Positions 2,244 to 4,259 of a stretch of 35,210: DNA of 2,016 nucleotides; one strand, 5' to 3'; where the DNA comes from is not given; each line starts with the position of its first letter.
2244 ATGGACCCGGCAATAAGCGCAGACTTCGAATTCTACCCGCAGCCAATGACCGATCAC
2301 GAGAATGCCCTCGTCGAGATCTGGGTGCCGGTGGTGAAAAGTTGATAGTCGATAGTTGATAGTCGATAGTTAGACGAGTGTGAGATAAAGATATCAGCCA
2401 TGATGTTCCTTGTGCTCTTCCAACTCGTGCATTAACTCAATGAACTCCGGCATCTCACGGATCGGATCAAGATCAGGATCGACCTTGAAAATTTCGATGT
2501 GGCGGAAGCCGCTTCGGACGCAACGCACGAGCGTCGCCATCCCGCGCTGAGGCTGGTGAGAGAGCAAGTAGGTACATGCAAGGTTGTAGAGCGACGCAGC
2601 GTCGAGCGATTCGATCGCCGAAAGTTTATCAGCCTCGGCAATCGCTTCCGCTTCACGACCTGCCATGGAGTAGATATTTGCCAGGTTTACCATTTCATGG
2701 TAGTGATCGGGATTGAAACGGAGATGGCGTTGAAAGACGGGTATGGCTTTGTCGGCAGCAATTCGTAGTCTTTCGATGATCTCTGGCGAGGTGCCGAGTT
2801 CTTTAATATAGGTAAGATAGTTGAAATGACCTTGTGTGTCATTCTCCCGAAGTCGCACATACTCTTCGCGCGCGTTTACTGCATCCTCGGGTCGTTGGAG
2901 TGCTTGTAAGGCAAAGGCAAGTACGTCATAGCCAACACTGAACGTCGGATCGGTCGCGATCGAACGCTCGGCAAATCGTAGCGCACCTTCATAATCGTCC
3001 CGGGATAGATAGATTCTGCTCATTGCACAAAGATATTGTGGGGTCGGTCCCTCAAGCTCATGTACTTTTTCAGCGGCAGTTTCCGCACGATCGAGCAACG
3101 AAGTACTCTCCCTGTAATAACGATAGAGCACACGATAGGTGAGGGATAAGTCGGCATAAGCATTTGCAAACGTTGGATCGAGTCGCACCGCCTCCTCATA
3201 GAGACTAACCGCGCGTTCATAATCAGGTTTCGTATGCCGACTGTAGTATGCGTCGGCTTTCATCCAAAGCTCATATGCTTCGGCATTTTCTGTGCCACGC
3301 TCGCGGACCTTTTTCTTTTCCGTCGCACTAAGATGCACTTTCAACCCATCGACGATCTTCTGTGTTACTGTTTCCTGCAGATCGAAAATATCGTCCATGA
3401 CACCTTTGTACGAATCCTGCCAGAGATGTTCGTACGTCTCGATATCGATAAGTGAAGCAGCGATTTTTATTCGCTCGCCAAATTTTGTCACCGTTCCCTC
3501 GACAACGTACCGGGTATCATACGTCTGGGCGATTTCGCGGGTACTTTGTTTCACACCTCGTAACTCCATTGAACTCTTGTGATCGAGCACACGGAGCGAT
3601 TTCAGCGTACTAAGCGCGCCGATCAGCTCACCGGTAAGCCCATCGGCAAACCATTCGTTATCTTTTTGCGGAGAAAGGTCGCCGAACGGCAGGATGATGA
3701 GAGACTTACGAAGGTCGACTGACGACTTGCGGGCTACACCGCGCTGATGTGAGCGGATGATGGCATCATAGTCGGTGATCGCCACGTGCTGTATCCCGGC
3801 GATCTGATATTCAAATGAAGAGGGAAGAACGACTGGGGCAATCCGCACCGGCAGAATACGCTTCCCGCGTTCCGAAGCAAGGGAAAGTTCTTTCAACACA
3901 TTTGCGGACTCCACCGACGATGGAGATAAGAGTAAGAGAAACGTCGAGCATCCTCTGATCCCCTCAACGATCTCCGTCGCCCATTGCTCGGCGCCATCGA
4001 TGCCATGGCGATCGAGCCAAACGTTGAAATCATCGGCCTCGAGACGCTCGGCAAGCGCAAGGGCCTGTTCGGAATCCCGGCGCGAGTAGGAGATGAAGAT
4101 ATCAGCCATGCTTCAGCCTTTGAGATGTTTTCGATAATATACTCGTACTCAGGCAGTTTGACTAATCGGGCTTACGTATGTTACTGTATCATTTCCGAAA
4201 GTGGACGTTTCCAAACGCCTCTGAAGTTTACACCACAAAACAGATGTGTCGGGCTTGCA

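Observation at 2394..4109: TIR / alpha-beta module / TPR single-chain protein at the end of a protease-propeller gene string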

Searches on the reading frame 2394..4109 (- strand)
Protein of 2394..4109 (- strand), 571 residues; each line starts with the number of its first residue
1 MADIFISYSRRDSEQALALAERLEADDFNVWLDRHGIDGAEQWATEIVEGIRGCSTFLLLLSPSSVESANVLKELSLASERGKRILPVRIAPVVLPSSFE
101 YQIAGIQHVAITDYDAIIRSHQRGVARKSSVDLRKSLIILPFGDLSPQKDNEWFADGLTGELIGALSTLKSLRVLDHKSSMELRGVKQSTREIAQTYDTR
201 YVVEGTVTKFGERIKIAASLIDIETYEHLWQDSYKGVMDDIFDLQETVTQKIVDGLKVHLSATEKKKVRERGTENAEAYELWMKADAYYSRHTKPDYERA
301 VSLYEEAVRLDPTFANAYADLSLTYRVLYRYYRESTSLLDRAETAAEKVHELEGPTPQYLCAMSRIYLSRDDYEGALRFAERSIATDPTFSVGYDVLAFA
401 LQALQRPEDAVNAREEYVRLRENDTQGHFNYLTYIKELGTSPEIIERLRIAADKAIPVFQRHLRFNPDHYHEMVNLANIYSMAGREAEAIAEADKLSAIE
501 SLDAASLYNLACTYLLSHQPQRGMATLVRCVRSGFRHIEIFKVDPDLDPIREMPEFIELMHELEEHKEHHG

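Call 4: search_protein_families(library=pfam, proteins=[window:2394-4109:-], max_evalue=0.01)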
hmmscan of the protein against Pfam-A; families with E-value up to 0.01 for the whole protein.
window:2394-4109:- (571 aa): 14 families
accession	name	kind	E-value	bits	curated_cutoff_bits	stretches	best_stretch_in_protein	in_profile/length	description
PF13676.11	TIR_2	-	7.8e-23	81.7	28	1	4-112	1-109/122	TIR domain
PF13431.12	TPR_17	-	1.2e-15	56.8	24.4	1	303-328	1-26/34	Tetratricopeptide repeat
PF00515.34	TPR_1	-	8.6e-10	38.5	27.8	0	296-314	16-34/34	Tetratricopeptide repeat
PF07719.23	TPR_2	-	2.3e-08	34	27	0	358-389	2-33/34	Tetratricopeptide repeat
PF14559.12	TPR_19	-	6.1e-08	33.3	25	0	452-503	7-58/68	Tetratricopeptide repeat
PF13181.12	TPR_8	-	8.8e-08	32.2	25.7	0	296-313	16-33/34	Tetratricopeptide repeat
PF13176.12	TPR_7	-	2.4e-06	27.6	27.9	0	363-389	5-33/36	Tetratricopeptide repeat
PF13428.12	TPR_14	-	6.2e-06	26.8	23.5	0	296-320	16-40/44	Tetratricopeptide repeat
PF01582.25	TIR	-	3.1e-05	24.3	21.3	1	3-82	3-84/179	TIR domain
PF12895.13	ANAPC3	-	3.4e-05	24.5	27.2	0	338-413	4-78/82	Anaphase-promoting complex, cyclosome, subunit 3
PF13424.12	TPR_12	-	9.3e-05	23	30.1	0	332-386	19-74/77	Tetratricopeptide repeat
PF13414.12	TPR_11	-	0.00033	20.7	26.8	1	296-325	9-38/42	TPR repeat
PF13371.12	TPR_9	-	0.0012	19.3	35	0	365-424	3-62/73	Tetratricopeptide repeat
PF08937.16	ThsB_TIR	-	0.0073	17.1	21.2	0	5-90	1-95/100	Thoeris protein ThsB, TIR-like domain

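Call 5: search_protein_families(library=padloc, proteins=[window:2394-4109:-], max_evalue=0.01)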
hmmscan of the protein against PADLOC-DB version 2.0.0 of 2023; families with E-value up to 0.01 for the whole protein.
window:2394-4109:- (571 aa): 10 families
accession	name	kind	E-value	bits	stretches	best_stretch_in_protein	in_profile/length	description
PDLC02421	Aga_TIR-PNTD1-PNTD2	-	6.2e-12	43.3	1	3-110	5-116/430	Class I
PDLC02403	Aga_TIR-PNTD1-PNTD2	-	1.5e-10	38.7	1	4-110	5-115/443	Class I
PDLC02012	SAVED5--SAVED_TIR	-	8.5e-09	33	1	2-76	14-89/404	-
PDLC00434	ThsB1|ThsB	-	5.8e-08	30.2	1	4-87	141-225/396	TIR-like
PDLC02416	Aga_REase-TIR-PNTD1-PNTD2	-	2.3e-06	24.6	1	4-100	158-256/572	Class I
PDLC05062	PDC-S66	-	5.1e-06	24.1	1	3-75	150-223/282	-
PDLC03957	bSEFIR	-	2.5e-05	22.3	1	3-35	40-75/412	-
PDLC02400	Aga_TIR-PNTD1-PNTD2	-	0.00093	15.6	1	6-114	192-300/639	Class I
PDLC00430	ThsB1|ThsB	-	0.001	16.7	1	2-34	65-98/269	TIR-like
PDLC03015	TIR-NLR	-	0.0032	14.2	0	1-115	1-114/824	-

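Call 8: search_protein_families(library=ncbifam, proteins=[window:2394-4109:-], max_evalue=0.01)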
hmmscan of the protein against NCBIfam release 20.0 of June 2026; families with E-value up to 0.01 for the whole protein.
window:2394-4109:- (571 aa): 12 families
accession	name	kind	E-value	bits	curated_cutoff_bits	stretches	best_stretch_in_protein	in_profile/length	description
NF047558.1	TPR_END_plus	domain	1.1e-15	57.3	32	1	507-560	2-55/56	TPR end-of-group domain-containing protein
TIGR04510.1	mod_pep_cyc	subfamily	7.2e-13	47.9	400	1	187-349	304-465/814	putative peptide modification system cyclase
NF058526.1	Thoeris_type3_ThcB4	equivalog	4.6e-11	42.2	220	1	4-88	130-215/375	Thoeris type III anti-phage system protein ThcB4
TIGR02917.1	PEP_TPR_lipo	equivalog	1.5e-10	39.7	312.2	1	452-540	515-603/899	XrtA/PEP-CTERM system TPR-repeat protein PrsT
NF040959.1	MamA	equivalog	1.2e-09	38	200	1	295-428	51-176/204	magnetosome protein MamA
TIGR02521.1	type_IV_pilW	equivalog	1.9e-08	34.1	154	1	367-448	41-122/234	type IV pilus biogenesis/stability protein PilW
NF007540.1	PRK10153.1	equivalog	6.7e-07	28.5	400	1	150-333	221-396/516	lysine decarboxylation/transport transcriptional activator CadC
NF052415.1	T3SS_chap_SctY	equivalog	7.6e-05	23.2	70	0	340-419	23-105/106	type III secretion apparatus assembly chaperone SctY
NF009037.0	PRK12370.1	equivalog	0.00013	20.5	589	1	129-373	116-354/553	HilA/EilA family virulence transcriptional regulator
NF002725.1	PRK02603.1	equivalog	0.00016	21.7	143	0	451-498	87-134/173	photosystem I assembly protein Ycf3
NF033762.1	social_mot_Tgl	equivalog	0.00033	20.1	225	0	298-416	83-195/252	social motility TPR repeat lipoprotein Tgl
NF033920.0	C39_PA2778_fam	equivalog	0.00033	20.1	150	0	453-522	173-242/255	PA2778 family cysteine peptidase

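Call 9: find_homologous_proteins(query=window:2394-4109:-, max_evalue=1e-10)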
Query window:2394-4109:- (571 aa): 728 proteins with E <= 1e-10 among 8000 candidates; the best 120 are listed.
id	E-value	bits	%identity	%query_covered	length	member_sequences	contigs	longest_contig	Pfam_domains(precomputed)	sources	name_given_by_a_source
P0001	0.0e+0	1274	100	100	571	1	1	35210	PF14559.13,PF13431.13,PF00515.35,PF12895.14,PF13176.13,PF13428.13,PF13676.12,PF13181.13,PF07719.24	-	-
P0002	1.5e-202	692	58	98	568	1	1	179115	PF14559.13,PF13431.13,PF01582.26,PF13414.13,PF00515.35,PF13424.13,PF13432.13,PF13428.13,PF13676.12,PF13181.13,PF07719.24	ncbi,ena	ncbi:MAG: TIR domain-containing protein [bacterium]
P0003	2.0e-193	662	54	97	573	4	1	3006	PF14559.13,PF13431.13,PF01582.26,PF13414.13,PF13371.13,PF00515.35,PF13428.13,PF13676.12,PF13181.13,PF07719.24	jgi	jgi:TolB-like protein/Tfp pilus assembly protein PilF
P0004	1.4e-191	656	55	99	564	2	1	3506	PF13431.13,PF13414.13,PF00515.35,PF13676.12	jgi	jgi:TolB-like protein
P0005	8.6e-186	637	54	99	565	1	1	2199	PF14559.13,PF13431.13,PF13414.13,PF00515.35,PF13432.13,PF13428.13,PF13676.12,PF13181.13,PF07719.24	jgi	jgi:TolB-like protein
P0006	2.5e-185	635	52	99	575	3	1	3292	PF14559.13,PF13431.13,PF13414.13,PF13432.13,PF13428.13,PF13676.12,PF13181.13,PF07719.24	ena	-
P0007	1.0e-184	633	53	99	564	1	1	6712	PF14559.13,PF13431.13,PF13414.13,PF00515.35,PF13424.13,PF13428.13,PF13676.12,PF07719.24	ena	-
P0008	1.4e-184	633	53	99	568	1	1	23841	PF14559.13,PF13431.13,PF01582.26,PF13414.13,PF00515.35,PF13424.13,PF13176.13,PF13428.13,PF13676.12,PF13181.13,PF07719.24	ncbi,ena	-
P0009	2.5e-184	632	53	98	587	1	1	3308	PF14559.13,PF13431.13,PF01582.26,PF13414.13,PF13432.13,PF13428.13,PF13676.12,PF13181.13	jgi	jgi:TolB-like protein/Flp pilus assembly protein TadD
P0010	4.4e-184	631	53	99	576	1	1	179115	PF14559.13,PF13431.13,PF01582.26,PF00515.35,PF13432.13,PF13428.13,PF13676.12,PF13181.13,PF07719.24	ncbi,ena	ncbi:MAG: TIR domain-containing protein [bacterium]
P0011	5.2e-183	628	51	97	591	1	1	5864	PF13431.13,PF13414.13,PF13176.13,PF13428.13,PF13676.12,PF14559.13,PF13371.13,PF00515.35,PF13424.13,PF13432.13,PF13429.13,PF13181.13,PF07719.24,PF08937.17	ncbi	-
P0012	2.0e-182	626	52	99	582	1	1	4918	PF13431.13,PF13414.13,PF13371.13,PF00515.35,PF13676.12,PF13181.13,PF07719.24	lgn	-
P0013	3.4e-182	625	52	99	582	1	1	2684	PF14559.13,PF13431.13,PF01582.26,PF13676.12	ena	-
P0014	1.5e-181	623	52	99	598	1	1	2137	PF14559.13,PF13431.13,PF01582.26,PF13414.13,PF00515.35,PF13676.12,PF13181.13,PF07719.24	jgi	jgi:TolB-like protein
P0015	1.4e-180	620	51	97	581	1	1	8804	PF14559.13,PF13431.13,PF01582.26,PF13414.13,PF13371.13,PF00515.35,PF13428.13,PF13676.12,PF13181.13,PF07719.24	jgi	jgi:TolB-like protein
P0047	1.9e-170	586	49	99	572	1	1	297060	PF13431.13,PF01582.26,PF13414.13,PF13676.12,PF13181.13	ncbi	-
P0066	2.3e-159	550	49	99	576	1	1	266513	PF13431.13,PF23914.2,PF13414.13,PF13176.13,PF13428.13,PF13676.12,PF14559.13,PF01582.26,PF13371.13,PF00515.35,PF13424.13,PF21033.5,PF13432.13,PF13429.13,PF13181.13,PF07719.24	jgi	jgi:TolB-like protein/Flp pilus assembly protein TadD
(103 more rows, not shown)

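Call 10: search_solved_structures(query=window:2394-4109:-, max_evalue=0.01, show_alignments=2)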
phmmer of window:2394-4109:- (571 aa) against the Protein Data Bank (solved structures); distinct sequences matched with E-value up to 0.01: 62 (the best 60 are shown).
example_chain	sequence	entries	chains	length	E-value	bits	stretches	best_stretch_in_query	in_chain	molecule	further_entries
9qhb_A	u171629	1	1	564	6.4e-12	48.1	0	280-388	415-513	Engineered tetratricopeptide repeat protein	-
7y4i_A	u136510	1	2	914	1.2e-08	37.2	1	298-515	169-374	Probable UDP-N-acetylglucosamine--peptide N-acetylglucosaminyltransferase SPINDLY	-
8bu0_A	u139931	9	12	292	1.3e-08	37.1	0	281-325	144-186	Consensus tetratricopeptide repeat protein | Crystal structure of an 8-repeat consensus TPR superhelix with Zinc. | Monomer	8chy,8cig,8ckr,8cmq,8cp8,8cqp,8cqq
8dtf_A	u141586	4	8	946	1.3e-08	37.1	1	298-516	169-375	Probable UDP-N-acetylglucosamine--peptide N-acetylglucosaminyltransferase SPINDLY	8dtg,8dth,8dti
7obi_A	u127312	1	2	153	1.5e-08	36.9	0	294-326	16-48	CTPR-rv4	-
9qhc_A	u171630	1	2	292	8.1e-08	34.5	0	281-325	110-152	Engineered tetratricopeptide repeat protein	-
6eou_A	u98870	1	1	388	2.4e-07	33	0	298-326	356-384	UDP-N-acetylglucosamine--peptide N-acetylglucosaminyltransferase 110 kDa subunit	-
1w3b_A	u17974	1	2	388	3.7e-07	32.3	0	298-326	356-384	UDP-N-ACETYLGLUCOSAMINE--PEPTIDE N-ACETYLGLUCOSAMINYLTRANSFERASE 110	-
9gzg_A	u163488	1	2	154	3.9e-06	29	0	280-325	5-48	Engineered CTPR protein with glutamic acids for conductivity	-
5lyp_A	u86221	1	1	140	4.8e-06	28.7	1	366-421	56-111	Small glutamine-rich tetratricopeptide repeat-containing protein 2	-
5lyn_A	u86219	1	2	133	5e-06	28.6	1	368-421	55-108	Small glutamine-rich tetratricopeptide repeat-containing protein 2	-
3kd7_A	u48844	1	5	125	5.1e-06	28.6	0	279-325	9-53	CTPR390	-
7ntf_A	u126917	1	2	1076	5.8e-06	28.4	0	298-326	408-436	Isoform 1 of UDP-N-acetylglucosamine--peptide N-acetylglucosaminyltransferase 110 kDa subu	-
7yeh_B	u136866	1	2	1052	6.6e-06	28.2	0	298-326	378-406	UDP-N-acetylglucosamine--peptide N-acetylglucosaminyltransferase 110 kDa subunit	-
7yea_A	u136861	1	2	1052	7.5e-06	28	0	298-326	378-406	UDP-N-acetylglucosamine--peptide N-acetylglucosaminyltransferase 110 kDa subunit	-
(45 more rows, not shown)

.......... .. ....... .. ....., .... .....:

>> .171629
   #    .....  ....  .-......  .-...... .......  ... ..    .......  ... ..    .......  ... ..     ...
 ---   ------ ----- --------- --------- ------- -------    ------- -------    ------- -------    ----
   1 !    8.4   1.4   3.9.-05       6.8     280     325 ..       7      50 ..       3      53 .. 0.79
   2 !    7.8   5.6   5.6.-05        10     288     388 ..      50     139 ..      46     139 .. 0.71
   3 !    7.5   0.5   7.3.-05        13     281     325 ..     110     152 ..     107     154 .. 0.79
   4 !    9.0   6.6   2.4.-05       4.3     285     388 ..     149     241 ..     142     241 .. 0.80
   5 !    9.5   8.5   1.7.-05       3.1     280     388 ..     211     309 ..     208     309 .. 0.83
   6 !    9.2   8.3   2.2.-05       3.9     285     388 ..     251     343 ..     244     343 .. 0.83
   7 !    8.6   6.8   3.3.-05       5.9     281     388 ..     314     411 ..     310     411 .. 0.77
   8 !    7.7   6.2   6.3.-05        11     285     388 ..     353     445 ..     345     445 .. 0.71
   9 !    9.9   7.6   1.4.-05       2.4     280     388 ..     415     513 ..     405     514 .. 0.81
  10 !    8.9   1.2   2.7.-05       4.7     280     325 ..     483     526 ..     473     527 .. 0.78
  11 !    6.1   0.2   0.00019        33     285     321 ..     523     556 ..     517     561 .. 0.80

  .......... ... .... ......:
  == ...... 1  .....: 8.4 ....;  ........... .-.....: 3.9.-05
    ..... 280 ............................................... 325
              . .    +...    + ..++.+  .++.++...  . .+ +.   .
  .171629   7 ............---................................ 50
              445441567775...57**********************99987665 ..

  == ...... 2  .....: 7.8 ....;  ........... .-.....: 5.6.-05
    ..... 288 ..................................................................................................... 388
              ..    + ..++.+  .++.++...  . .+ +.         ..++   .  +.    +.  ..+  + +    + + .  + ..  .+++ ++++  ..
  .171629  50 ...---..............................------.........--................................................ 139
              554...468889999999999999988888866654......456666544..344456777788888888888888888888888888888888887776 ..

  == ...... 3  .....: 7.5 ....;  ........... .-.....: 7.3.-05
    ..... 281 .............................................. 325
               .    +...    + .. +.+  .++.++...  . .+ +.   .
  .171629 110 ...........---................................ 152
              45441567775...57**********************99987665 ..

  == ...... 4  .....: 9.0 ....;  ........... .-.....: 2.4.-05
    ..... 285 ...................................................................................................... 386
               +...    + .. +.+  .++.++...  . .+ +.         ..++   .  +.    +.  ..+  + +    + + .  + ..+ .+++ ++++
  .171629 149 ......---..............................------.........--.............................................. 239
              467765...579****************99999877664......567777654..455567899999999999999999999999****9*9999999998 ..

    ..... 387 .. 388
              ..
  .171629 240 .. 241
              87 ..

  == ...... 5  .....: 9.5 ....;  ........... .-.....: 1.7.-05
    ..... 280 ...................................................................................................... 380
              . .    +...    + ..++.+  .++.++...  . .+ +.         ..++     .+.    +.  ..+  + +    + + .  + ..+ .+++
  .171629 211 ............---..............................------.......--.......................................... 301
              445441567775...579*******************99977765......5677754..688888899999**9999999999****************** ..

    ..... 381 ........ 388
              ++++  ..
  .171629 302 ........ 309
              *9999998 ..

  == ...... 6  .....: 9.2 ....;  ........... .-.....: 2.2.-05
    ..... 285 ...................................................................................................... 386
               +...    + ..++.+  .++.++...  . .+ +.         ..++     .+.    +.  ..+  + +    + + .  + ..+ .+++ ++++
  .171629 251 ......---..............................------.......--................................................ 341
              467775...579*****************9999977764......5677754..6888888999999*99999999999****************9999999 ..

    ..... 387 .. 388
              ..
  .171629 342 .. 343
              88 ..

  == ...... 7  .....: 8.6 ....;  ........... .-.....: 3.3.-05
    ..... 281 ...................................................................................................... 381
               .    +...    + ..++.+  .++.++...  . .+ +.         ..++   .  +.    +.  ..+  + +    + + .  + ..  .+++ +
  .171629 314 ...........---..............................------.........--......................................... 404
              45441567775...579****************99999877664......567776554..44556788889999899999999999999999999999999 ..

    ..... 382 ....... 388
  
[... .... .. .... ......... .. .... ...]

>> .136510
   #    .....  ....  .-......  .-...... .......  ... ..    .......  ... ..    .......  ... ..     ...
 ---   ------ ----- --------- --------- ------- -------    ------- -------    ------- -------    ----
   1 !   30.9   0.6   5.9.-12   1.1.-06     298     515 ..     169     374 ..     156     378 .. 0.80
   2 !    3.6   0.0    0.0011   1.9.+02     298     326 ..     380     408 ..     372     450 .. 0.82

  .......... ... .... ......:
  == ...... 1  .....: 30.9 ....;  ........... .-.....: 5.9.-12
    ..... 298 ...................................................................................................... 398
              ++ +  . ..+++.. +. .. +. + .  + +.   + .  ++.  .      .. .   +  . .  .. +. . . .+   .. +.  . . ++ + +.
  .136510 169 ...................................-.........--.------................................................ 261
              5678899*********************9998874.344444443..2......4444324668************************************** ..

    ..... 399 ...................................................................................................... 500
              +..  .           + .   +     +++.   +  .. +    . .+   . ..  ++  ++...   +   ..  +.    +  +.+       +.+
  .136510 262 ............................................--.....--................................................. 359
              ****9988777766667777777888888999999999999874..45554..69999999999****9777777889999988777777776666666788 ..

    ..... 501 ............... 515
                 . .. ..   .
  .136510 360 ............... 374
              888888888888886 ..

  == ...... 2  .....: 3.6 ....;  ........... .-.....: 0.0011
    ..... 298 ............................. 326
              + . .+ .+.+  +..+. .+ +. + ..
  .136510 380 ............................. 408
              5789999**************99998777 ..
